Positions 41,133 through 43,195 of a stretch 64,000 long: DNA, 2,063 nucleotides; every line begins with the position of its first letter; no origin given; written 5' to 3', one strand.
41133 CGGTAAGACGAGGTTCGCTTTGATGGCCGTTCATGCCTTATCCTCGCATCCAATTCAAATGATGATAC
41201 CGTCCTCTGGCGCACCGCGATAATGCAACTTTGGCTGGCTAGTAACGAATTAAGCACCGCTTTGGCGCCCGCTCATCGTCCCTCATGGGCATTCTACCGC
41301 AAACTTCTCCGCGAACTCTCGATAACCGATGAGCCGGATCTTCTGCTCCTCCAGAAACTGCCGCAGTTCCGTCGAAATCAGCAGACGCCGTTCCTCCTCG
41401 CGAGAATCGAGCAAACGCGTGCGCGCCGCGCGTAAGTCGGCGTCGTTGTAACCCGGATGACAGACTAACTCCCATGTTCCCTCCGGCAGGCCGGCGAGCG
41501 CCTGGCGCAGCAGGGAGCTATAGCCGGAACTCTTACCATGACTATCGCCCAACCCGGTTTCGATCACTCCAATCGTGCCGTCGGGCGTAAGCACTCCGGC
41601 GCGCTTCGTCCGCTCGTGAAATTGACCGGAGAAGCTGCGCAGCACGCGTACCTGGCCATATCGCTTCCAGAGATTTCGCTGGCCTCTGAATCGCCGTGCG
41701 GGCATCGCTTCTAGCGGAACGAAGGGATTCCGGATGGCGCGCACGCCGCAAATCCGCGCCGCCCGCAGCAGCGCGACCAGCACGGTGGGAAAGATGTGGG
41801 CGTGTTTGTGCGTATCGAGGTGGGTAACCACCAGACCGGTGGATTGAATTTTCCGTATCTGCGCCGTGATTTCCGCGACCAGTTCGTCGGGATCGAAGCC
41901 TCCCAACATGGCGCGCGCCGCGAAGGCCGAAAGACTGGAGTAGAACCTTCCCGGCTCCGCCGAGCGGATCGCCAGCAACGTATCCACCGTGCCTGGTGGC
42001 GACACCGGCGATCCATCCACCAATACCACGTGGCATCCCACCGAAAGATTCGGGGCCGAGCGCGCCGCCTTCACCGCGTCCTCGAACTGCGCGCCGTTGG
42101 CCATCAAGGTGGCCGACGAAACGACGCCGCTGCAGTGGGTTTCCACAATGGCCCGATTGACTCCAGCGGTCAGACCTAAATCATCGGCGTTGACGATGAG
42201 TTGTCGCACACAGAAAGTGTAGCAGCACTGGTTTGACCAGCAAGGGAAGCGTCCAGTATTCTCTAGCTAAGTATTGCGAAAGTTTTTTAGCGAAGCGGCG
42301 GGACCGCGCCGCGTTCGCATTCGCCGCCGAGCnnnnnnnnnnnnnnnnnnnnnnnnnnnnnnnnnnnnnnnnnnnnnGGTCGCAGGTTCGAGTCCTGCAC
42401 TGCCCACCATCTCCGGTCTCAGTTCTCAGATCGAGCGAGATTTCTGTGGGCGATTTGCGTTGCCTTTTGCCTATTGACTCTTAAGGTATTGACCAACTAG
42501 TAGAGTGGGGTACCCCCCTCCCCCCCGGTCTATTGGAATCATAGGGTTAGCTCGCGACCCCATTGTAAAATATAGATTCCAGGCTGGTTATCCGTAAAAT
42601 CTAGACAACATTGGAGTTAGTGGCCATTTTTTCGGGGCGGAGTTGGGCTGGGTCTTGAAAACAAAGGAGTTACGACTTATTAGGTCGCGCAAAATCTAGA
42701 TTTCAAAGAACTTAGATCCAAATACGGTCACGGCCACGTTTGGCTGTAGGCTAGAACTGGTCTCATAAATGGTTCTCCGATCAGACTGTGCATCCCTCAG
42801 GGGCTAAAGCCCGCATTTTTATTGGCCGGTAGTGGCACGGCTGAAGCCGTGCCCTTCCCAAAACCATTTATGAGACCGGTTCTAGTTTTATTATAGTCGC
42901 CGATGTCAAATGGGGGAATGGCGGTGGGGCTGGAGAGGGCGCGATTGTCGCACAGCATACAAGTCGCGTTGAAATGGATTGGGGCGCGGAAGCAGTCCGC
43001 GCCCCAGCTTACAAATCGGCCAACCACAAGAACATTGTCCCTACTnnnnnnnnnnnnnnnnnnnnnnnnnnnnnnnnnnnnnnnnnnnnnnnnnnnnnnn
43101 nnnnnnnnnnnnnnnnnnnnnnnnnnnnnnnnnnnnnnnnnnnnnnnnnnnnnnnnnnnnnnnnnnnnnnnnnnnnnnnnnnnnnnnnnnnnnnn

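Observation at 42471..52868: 10.4-kb envelope/proteolysis gene block next to tRNA-Val, bounded by long degenerate inverted repeats with a conserved GC-hairpin core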

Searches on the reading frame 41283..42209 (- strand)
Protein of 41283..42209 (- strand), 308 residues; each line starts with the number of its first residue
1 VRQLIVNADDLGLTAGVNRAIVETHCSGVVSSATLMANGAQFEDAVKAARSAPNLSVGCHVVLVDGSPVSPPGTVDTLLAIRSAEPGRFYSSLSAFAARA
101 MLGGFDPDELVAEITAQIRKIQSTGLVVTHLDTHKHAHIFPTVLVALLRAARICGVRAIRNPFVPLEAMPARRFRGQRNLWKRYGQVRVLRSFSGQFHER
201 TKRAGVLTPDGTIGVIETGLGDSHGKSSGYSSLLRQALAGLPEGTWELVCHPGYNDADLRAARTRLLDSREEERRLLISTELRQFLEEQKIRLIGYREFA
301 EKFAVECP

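Call 11: search_protein_families(library=pfam, proteins=[window:41283-42209:-])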
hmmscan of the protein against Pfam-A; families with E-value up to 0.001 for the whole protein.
window:41283-42209:- (308 aa): 1 family
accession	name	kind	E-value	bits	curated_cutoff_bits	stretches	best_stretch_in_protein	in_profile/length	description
PF04794.17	YdjC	-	3.2e-59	201.4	29.7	1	3-288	1-266/266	YdjC-like protein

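Call 64: find_homologous_proteins(query=window:41283-42209:-, max_evalue=1e-60)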
Query window:41283-42209:- (308 aa): 7214 proteins with E <= 1e-60 among 8000 candidates; the best 120 are listed.
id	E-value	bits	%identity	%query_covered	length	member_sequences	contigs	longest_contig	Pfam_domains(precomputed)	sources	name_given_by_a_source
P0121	1.4e-200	683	100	100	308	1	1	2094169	PF04794.18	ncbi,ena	-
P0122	3.3e-169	580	87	98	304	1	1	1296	PF04794.18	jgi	jgi:predicted glycoside hydrolase/deacetylase ChbG (UPF0249 family)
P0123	4.8e-168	576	85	100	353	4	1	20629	PF04794.18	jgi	jgi:chitin disaccharide deacetylase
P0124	3.6e-167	573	86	98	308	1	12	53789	PF04794.18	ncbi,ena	ncbi:MAG: carbohydrate deacetylase [Terriglobales bacterium]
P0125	8.5e-167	572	84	100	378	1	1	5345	PF04794.18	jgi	jgi:hopanoid biosynthesis associated protein HpnK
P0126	2.7e-166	570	87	98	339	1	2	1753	PF04794.18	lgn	-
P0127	4.3e-166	569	87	98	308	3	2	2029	PF04794.18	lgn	-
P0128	5.8e-166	569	83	100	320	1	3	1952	PF04794.18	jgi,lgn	jgi:predicted glycoside hydrolase/deacetylase ChbG (UPF0249 family)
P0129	6.0e-166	569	85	99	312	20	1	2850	PF04794.18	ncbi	-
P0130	6.7e-166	569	85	99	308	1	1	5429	PF04794.18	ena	-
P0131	7.7e-166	569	83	100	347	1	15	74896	PF04794.18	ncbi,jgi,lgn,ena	jgi:predicted glycoside hydrolase/deacetylase ChbG (UPF0249 family)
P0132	7.7e-166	569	83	100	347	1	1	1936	PF04794.18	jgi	jgi:predicted glycoside hydrolase/deacetylase ChbG (UPF0249 family)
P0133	1.0e-165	568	84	99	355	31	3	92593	PF04794.18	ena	-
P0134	2.9e-165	567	85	99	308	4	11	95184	PF04794.18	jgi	jgi:predicted glycoside hydrolase/deacetylase ChbG (UPF0249 family)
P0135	3.8e-165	566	86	98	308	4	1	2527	PF04794.18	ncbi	-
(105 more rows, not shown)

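Call 65: find_encoding_contigs(protein=P0124, flank=10000, max_places=1)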
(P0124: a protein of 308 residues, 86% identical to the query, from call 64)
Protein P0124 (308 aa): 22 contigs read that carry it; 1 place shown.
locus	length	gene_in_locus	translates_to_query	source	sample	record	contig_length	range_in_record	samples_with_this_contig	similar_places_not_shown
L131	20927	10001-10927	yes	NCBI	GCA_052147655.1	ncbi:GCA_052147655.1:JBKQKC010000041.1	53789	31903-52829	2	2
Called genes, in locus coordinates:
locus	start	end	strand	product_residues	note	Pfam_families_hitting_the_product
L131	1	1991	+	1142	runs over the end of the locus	PF00501:AMP-binding, PF23024:AMP-dom_DIP2-like, PF01073:3Beta_HSD (weak), PF01370:Epimerase, PF07993:NAD_binding_4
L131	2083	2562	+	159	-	-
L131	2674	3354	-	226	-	-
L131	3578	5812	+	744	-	PF03176:MMPL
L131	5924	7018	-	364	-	PF00702:Hydrolase (weak), PF13419:HAD_2 (weak)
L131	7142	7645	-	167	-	PF20244:DUF6599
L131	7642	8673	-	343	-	PF04015:DUF362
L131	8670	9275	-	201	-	-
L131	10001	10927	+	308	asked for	PF04794:YdjC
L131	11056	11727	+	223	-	PF07238:PilZ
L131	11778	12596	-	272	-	PF02602:HEM4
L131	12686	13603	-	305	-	PF01379:Porphobil_deam, PF03900:Porphobil_deamC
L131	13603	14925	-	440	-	PF05201:GlutR_N, PF01488:Shikimate_DH, PF13241:NAD_binding_7 (faint), PF00745:GlutR_dimer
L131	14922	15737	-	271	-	PF01578:Cytochrom_C_asm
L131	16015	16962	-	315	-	PF00072:Response_reg, PF00990:GGDEF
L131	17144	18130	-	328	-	-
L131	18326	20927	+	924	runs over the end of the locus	PF01624:MutS_I, PF05188:MutS_II, PF05192:MutS_III, PF05190:MutS_IV, PF00488:MutS_V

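Call 66: find_encoding_contigs(protein=P0134, flank=10000, max_places=1)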
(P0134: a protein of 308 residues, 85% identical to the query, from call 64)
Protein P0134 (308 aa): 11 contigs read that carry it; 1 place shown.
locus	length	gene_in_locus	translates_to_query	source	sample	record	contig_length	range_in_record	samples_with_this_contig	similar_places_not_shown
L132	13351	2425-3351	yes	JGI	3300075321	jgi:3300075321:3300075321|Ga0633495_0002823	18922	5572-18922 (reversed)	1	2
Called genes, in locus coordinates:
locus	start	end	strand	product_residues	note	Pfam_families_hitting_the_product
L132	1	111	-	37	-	?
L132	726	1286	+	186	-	-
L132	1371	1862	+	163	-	PF13470:PIN_3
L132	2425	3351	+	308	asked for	PF04794:YdjC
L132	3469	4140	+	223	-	PF07238:PilZ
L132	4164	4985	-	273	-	PF02602:HEM4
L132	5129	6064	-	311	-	PF01379:Porphobil_deam, PF03900:Porphobil_deamC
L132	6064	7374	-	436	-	PF05201:GlutR_N, PF01488:Shikimate_DH, PF00745:GlutR_dimer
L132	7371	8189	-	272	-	PF01578:Cytochrom_C_asm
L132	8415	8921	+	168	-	-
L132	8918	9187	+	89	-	PF02517:Rce1-like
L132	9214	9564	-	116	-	-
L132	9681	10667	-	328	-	PF16285:DUF4931_N (faint)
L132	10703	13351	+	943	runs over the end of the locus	PF01624:MutS_I, PF05188:MutS_II, PF05192:MutS_III, PF05190:MutS_IV, PF00488:MutS_V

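Call 67: find_encoding_contigs(protein=P0133, flank=10000, max_places=1)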
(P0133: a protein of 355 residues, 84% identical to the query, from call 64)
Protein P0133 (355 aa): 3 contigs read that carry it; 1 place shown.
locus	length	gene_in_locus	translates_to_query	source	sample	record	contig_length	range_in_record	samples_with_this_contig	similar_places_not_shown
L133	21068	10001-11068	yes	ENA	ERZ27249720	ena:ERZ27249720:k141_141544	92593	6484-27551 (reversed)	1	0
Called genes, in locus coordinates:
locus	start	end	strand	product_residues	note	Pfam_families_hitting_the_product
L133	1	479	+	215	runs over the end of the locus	PF14903:WG_beta_rep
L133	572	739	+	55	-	-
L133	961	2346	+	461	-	PF05598:DUF772, PF01609:DDE_Tnp_1, PF13751:DDE_Tnp_1_6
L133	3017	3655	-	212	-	-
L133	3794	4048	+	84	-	PF13560:HTH_31 (weak)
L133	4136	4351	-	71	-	PF13744:HTH_37 (weak), PF13560:HTH_31, PF12844:HTH_19, PF13443:HTH_26, PF01381:HTH_3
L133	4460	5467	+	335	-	PF04471:Mrr_cat, PF22722:NA-iREase1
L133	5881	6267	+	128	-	-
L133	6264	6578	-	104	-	-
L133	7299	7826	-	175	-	-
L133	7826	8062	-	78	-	PF12728:HTH_17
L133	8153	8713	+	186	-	-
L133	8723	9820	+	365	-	PF00589:Phage_integrase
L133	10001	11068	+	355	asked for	PF04794:YdjC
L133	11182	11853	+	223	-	PF07238:PilZ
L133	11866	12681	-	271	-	PF02602:HEM4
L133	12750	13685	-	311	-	PF01379:Porphobil_deam, PF03900:Porphobil_deamC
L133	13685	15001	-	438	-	PF05201:GlutR_N, PF01488:Shikimate_DH, PF00745:GlutR_dimer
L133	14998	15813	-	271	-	PF01578:Cytochrom_C_asm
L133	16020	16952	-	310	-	PF00582:Usp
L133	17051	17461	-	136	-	-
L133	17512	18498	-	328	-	-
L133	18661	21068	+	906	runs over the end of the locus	PF01624:MutS_I, PF05188:MutS_II, PF05192:MutS_III, PF05190:MutS_IV, PF00488:MutS_V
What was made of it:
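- On tRNA-linked genomic island: L131-L133 all differ beyond tRNA-Val, and L133 has an integrase island (calls 65-67).
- L133 carries a phage-type integrase island there (calls 65-67).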

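Call 76: find_encoding_contigs(protein=P0121, flank=1000, max_places=1)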
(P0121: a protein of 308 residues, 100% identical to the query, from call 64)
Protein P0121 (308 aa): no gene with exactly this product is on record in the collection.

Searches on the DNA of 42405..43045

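Call 30: search_rna_families(source=window, start=42405, end=43045, threshold=evalue, max_evalue=10)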
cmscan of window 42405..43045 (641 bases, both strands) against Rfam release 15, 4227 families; matches with E-value up to 10: 4.
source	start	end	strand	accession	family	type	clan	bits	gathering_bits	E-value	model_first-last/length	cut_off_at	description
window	42835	42861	-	RF03143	S15-Halobacteria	Cis-reg; leader;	CL00121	18.2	49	0.51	1-66/66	no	S15-Halobacteria ribosomal protein leader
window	42935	43012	+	RF01640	ceN51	Gene; snRNA; snoRNA; HACA-box;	-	13.8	65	2.9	1-141/141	no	Caenorhabditis snoRNA ceN51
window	42968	43003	+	RF01346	CRISPR-DR36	Gene; CRISPR;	-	13.3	38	4.2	1-36/36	no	CRISPR RNA direct repeat element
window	42833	42871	+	RF01716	PhotoRC-I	Cis-reg;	-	10.2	45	9.3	1-44/44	no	PhotoRC-I RNA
